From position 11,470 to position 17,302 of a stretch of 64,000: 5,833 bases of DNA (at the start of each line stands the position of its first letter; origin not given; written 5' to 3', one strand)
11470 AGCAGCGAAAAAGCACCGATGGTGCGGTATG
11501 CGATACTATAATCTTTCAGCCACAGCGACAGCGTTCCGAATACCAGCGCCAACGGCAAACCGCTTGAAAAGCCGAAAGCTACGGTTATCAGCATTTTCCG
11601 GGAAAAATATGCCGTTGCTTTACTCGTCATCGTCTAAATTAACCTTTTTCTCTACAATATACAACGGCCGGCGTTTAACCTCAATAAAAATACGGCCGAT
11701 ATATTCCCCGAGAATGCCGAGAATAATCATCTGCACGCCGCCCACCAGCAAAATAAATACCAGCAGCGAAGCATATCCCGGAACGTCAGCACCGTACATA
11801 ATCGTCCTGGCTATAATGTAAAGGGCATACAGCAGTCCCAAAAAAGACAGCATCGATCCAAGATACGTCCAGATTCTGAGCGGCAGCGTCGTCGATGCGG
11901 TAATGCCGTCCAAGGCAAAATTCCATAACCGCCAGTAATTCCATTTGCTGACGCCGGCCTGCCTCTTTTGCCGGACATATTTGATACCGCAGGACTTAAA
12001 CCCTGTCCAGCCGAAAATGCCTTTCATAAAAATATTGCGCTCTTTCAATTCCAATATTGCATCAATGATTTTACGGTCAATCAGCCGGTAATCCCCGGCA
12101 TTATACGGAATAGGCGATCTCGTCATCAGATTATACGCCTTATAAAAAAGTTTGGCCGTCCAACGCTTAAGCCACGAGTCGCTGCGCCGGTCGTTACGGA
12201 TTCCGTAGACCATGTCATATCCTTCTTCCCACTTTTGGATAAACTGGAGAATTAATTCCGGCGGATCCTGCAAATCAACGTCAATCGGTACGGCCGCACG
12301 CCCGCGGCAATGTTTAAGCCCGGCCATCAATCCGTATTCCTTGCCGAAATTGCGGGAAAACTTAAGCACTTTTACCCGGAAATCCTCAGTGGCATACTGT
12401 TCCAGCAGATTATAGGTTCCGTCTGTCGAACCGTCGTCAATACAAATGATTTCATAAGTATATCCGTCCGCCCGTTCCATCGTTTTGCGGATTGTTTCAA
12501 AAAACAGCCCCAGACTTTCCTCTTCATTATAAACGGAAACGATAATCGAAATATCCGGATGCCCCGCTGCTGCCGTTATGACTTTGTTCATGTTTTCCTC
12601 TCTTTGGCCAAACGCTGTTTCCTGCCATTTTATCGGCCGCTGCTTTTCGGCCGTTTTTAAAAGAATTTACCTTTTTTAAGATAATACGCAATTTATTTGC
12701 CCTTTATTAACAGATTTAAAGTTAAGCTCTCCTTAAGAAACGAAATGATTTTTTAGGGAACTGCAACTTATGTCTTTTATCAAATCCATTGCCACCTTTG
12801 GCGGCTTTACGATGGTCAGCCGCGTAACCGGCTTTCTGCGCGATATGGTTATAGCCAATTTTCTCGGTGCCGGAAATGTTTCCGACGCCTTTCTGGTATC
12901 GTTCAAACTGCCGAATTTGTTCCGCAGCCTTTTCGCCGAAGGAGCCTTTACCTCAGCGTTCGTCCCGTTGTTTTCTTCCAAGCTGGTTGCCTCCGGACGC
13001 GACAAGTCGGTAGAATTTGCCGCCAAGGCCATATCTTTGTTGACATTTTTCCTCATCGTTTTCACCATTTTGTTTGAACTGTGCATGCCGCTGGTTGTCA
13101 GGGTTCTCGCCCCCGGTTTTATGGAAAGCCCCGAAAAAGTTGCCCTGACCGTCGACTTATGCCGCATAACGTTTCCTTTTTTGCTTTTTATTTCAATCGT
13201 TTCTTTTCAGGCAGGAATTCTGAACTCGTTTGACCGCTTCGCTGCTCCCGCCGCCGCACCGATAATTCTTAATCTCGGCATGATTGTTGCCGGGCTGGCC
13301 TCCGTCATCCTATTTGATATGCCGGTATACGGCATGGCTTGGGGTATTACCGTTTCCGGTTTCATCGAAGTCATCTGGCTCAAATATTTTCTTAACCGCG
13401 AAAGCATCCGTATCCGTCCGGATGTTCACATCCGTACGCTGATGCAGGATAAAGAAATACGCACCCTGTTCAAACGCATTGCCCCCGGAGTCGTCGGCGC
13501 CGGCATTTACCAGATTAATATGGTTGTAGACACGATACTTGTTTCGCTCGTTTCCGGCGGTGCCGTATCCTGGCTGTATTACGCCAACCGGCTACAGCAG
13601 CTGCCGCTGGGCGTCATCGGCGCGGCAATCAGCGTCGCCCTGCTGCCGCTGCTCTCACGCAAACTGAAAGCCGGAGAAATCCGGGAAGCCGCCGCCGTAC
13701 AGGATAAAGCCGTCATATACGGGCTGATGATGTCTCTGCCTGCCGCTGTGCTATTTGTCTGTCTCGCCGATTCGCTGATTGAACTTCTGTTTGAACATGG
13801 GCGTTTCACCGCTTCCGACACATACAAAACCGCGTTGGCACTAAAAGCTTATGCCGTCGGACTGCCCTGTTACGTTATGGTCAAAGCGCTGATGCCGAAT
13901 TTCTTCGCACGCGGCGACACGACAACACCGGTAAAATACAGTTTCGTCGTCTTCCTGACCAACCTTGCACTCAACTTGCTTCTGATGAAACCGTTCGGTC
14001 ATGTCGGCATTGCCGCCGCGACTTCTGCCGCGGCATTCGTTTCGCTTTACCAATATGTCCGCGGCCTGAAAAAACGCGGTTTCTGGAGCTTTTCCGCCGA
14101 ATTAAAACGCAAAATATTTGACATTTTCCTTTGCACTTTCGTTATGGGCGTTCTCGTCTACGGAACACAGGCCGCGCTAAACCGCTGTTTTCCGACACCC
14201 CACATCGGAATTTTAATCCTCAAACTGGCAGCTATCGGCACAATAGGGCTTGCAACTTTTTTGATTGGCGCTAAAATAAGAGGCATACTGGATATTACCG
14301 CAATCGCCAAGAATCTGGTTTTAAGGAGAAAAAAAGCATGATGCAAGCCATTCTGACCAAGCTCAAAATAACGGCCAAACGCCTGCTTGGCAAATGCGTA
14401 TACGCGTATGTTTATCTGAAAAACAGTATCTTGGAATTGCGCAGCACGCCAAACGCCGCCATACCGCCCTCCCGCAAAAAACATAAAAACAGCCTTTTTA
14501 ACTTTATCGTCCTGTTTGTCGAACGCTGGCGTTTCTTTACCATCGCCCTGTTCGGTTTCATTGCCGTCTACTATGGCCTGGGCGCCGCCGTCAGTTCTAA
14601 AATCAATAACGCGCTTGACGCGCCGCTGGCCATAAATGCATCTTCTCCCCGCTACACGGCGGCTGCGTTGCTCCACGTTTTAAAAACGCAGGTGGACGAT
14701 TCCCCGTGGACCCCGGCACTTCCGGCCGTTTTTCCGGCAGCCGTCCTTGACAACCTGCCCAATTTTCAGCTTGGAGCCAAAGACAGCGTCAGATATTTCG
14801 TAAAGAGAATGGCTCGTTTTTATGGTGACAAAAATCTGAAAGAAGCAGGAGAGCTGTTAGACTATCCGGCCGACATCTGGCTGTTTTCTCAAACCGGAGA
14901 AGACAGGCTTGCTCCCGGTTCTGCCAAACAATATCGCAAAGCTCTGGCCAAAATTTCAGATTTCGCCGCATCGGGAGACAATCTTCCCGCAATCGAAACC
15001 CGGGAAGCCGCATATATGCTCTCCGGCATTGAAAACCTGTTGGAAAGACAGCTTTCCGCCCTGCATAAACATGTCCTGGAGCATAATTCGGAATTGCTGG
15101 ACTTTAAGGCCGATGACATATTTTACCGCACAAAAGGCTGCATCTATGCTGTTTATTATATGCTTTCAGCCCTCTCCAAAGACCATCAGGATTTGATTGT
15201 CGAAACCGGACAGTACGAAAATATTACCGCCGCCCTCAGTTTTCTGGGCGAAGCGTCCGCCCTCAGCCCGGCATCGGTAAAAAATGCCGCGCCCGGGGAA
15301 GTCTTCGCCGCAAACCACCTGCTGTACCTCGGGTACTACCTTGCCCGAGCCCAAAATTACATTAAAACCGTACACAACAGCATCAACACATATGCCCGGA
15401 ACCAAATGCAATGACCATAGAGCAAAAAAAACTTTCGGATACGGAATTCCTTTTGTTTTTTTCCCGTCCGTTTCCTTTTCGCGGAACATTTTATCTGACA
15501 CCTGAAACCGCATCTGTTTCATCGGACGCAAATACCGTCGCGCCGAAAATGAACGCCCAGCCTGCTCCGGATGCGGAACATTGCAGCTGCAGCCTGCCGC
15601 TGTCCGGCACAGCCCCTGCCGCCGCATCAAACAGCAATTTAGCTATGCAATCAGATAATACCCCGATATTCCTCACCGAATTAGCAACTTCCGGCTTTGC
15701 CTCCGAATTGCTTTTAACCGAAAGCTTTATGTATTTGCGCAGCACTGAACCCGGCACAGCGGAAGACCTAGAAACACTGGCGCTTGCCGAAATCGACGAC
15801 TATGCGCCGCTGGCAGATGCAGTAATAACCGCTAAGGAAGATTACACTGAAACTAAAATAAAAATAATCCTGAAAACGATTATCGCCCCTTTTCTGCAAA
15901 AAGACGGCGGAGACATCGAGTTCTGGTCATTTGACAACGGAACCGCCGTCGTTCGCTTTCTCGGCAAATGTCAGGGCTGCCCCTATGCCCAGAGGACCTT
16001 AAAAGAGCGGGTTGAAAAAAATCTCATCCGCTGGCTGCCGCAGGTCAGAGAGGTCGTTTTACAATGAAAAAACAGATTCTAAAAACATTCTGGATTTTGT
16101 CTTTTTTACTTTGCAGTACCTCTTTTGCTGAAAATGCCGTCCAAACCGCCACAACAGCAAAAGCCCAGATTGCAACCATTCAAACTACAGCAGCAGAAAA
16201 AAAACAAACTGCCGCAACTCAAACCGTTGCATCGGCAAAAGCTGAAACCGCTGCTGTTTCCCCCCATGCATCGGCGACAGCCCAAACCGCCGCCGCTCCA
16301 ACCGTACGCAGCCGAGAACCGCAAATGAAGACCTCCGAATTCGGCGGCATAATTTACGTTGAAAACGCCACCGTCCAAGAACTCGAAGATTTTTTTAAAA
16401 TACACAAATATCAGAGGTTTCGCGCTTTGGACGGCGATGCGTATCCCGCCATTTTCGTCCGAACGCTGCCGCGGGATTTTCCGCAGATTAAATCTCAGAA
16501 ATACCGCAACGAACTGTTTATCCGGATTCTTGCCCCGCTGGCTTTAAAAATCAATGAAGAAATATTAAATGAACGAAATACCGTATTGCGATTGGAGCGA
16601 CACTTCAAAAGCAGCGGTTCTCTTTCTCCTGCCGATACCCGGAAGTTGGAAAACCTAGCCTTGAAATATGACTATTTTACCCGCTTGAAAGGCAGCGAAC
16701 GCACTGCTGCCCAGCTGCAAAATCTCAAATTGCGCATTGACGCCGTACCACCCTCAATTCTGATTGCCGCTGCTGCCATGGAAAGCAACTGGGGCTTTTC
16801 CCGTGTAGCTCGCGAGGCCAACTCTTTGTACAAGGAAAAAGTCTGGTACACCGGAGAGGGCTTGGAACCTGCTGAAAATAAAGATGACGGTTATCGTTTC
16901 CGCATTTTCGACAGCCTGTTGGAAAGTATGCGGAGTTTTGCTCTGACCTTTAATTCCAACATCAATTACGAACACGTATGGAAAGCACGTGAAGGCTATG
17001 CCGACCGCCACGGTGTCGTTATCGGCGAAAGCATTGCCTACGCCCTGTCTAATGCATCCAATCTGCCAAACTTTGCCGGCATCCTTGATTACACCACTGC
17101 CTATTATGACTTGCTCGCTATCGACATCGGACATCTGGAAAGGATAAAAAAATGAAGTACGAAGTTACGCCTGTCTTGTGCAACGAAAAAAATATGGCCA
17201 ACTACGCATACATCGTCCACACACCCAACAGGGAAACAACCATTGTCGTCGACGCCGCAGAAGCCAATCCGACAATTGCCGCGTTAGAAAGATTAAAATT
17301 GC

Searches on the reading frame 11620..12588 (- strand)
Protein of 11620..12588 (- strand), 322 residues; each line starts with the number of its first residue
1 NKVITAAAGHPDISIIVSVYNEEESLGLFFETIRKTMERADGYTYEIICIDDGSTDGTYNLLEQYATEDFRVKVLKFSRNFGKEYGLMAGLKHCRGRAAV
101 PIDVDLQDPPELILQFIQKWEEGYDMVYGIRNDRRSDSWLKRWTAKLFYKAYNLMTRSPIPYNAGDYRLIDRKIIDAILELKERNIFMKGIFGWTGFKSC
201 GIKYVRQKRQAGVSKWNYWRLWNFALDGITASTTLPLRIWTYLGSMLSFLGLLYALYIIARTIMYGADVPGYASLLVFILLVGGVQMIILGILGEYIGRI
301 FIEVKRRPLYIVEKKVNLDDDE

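Call 12: search_protein_families(library=pfam, proteins=[window:11620-12588:-], max_evalue=0.001)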
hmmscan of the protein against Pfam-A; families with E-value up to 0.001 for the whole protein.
window:11620-12588:- (322 aa): 1 family
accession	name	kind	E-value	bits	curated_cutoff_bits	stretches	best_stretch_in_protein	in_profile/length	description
PF00535.33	Glycos_transf_2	-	2.5e-35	122.3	23.3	1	14-178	1-167/168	Glycosyl transferase family 2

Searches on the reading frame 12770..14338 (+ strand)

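Call 12: search_protein_families(library=pfam, proteins=[window:12770-14338:+], max_evalue=0.001)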
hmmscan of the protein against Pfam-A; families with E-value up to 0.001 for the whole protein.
window:12770-14338:+ (523 aa): 2 families
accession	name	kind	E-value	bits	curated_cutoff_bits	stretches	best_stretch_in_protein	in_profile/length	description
PF03023.19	MurJ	-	1.8e-114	383.3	27.4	1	28-470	1-436/451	Lipid II flippase MurJ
PF01554.23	MatE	-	3.5e-06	27.3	24.9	1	248-403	10-160/161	MatE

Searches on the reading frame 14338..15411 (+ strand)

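Call 12: search_protein_families(library=pfam, proteins=[window:14338-15411:+], max_evalue=0.001)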
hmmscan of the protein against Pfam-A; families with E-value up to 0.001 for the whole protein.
window:14338-15411:+ (358 aa): 1 family
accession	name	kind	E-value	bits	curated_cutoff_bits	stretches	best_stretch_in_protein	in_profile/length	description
PF10095.14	DUF2333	-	2.8e-07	30.3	22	1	133-342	84-320/330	Uncharacterized protein conserved in bacteria (DUF2333)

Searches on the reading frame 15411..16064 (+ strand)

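Call 12: search_protein_families(library=pfam, proteins=[window:15411-16064:+], max_evalue=0.001)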
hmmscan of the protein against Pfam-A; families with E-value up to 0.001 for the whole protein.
window:15411-16064:+ (218 aa): 1 family
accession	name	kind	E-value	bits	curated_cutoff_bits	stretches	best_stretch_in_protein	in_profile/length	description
PF01106.22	NifU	-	5.8e-20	71.6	27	1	150-216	1-67/67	NifU-like domain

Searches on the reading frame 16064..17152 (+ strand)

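Call 12: search_protein_families(library=pfam, proteins=[window:16064-17152:+], max_evalue=0.001)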
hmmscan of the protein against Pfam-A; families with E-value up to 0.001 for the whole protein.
window:16064-17152:+ (363 aa): 1 family
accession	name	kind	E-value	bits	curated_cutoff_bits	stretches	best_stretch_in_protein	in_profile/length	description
PF01832.25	Glucosaminidase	-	9.3e-11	42.9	30.2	1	227-313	12-105/123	Mannosyl-glycoprotein endo-beta-N-acetylglucosaminidase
